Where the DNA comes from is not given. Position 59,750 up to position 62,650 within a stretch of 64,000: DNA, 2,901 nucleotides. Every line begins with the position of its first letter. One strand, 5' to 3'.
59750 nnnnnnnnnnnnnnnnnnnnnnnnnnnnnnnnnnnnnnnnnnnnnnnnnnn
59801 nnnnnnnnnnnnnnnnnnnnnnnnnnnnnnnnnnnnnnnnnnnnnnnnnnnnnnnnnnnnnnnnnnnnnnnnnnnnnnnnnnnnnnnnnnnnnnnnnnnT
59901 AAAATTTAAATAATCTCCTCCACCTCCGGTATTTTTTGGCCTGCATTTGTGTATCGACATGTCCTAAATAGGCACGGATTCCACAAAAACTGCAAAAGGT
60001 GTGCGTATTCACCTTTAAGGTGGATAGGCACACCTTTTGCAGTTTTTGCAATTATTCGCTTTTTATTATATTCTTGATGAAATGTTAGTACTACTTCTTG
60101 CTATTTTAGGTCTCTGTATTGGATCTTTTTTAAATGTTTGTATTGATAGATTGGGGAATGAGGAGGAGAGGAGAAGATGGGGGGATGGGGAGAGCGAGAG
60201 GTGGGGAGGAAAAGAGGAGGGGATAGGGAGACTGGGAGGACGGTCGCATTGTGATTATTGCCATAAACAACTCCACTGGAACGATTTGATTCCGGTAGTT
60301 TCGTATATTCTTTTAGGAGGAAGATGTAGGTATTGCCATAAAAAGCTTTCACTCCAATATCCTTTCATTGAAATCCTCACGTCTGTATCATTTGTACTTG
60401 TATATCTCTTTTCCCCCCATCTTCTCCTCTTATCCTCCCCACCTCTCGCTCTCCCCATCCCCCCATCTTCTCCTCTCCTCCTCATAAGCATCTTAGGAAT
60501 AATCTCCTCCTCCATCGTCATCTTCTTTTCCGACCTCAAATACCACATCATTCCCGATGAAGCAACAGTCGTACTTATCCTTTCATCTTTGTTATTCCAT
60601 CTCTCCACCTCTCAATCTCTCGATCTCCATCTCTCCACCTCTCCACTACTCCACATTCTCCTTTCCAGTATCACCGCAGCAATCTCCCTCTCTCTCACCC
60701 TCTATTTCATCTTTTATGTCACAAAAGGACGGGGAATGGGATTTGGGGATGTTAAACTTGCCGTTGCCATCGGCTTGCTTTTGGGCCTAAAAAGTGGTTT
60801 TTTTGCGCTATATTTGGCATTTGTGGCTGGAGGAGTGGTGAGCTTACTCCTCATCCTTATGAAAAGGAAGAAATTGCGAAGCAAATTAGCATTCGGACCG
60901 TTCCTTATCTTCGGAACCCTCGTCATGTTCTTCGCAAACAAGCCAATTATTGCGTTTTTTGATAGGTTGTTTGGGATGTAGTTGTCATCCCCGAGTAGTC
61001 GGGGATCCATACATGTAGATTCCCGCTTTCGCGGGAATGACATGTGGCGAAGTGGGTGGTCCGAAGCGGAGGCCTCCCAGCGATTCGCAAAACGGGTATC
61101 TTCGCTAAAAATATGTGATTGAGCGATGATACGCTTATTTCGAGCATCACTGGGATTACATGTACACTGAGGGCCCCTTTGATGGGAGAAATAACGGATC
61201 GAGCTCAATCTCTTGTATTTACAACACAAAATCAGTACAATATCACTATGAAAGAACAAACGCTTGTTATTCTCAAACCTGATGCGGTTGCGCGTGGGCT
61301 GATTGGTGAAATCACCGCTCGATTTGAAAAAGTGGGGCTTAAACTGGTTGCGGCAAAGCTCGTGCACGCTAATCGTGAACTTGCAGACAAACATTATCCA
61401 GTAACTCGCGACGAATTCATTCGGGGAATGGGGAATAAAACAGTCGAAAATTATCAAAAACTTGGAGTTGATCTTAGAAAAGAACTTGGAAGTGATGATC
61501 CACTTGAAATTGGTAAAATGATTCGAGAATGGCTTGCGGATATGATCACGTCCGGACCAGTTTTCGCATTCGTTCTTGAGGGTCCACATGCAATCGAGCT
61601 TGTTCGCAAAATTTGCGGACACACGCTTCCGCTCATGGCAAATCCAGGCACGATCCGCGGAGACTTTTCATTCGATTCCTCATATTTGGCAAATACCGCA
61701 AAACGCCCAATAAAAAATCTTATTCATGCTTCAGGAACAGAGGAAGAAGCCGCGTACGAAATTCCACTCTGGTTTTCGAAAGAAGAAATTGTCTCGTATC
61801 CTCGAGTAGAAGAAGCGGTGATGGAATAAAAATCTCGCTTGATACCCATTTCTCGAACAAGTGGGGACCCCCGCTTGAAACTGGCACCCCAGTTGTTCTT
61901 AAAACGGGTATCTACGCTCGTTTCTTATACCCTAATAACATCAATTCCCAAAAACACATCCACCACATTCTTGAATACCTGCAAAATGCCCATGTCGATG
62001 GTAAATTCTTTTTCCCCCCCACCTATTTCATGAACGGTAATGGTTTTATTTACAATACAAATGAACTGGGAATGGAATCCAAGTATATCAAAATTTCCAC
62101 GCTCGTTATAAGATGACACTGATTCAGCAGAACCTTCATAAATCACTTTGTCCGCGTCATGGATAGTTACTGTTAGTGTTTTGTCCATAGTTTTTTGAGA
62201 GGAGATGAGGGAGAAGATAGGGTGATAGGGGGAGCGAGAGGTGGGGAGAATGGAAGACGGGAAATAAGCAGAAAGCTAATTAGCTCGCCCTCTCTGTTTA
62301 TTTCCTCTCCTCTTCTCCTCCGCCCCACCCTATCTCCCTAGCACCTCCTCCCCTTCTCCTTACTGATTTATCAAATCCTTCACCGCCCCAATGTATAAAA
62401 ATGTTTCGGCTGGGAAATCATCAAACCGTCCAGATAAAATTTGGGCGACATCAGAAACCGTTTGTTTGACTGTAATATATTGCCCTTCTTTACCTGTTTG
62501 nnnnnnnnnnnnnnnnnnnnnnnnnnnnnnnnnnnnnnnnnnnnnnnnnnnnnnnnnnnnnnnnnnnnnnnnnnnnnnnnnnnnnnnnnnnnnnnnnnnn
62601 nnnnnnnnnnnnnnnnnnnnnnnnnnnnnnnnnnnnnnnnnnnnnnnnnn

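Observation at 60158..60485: Perfect 53-bp inverted repeat inside pilD flanking the zinc-finger segment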

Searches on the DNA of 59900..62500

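Call 37: search_rna_families(source=window, start=59900, end=62500, threshold=evalue, max_evalue=1)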
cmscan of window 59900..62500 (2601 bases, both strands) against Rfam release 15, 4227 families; matches with E-value up to 1: 19.
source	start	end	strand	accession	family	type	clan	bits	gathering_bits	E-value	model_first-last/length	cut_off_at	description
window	62192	62367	-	RF01911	MIR2118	Gene; miRNA;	-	39.9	85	1.2e-05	1-170/170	no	MIR2118 microRNA precursor family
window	62199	62362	-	RF04119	MIR1858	Gene; miRNA;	-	29.5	137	0.024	1-197/197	no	MIR1858 microRNA precursor family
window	62192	62367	+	RF04119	MIR1858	Gene; miRNA;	-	28.3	137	0.046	1-197/197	no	MIR1858 microRNA precursor family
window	62202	62362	+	RF01911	MIR2118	Gene; miRNA;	-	28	85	0.01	1-170/170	no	MIR2118 microRNA precursor family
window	59982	60050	+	RF04209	MIR7533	Gene; miRNA;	-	27.7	230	0.0068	1-249/249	no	MIR7533 microRNA precursor family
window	60166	60478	+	RF00690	MIR408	Gene; miRNA;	-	27.4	64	0.00059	1-126/126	no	MIR408 microRNA precursor family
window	59980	60052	-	RF04209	MIR7533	Gene; miRNA;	-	27.4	230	0.0082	1-249/249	no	MIR7533 microRNA precursor family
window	62200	62360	+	RF04159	MIR1437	Gene; miRNA;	-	26.9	168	0.084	1-192/192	no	MIR1437 microRNA precursor family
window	62217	62341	-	RF00988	mir-657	Gene; miRNA;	-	25.7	69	0.046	1-86/86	no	mir-657 microRNA precursor family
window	62206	62361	+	RF00690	MIR408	Gene; miRNA;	-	25.3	64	0.0028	1-126/126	no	MIR408 microRNA precursor family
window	60962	61043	-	RF02748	FtrB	Gene; sRNA;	-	23.6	66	0.73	1-115/115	no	Francisella sRNA B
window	59968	60065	-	RF00920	MIR444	Gene; miRNA;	-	23.2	110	0.11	1-116/116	no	MIR444 microRNA precursor family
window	62215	62343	+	RF03349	mir-3151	Gene; miRNA;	-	22.8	83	0.95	1-85/85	no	mir-3151 microRNA precursor family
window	59988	60044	+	RF00972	mir-651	Gene; miRNA;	-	22.7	106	0.24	1-86/86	no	mir-651 microRNA precursor family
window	60982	61043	+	RF00862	mir-491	Gene; miRNA;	-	22.5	62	0.3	1-84/84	no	mir-491 microRNA precursor family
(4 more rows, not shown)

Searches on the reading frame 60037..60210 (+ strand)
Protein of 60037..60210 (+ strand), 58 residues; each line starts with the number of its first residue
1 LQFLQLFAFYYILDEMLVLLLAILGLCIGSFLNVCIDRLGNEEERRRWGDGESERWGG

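Call 65: list_cluster_members(proteins=[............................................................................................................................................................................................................, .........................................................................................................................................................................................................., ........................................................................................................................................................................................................, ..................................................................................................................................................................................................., window:60037-60210:+, window:60082-60210:+, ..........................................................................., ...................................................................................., window:60258-60485:-])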
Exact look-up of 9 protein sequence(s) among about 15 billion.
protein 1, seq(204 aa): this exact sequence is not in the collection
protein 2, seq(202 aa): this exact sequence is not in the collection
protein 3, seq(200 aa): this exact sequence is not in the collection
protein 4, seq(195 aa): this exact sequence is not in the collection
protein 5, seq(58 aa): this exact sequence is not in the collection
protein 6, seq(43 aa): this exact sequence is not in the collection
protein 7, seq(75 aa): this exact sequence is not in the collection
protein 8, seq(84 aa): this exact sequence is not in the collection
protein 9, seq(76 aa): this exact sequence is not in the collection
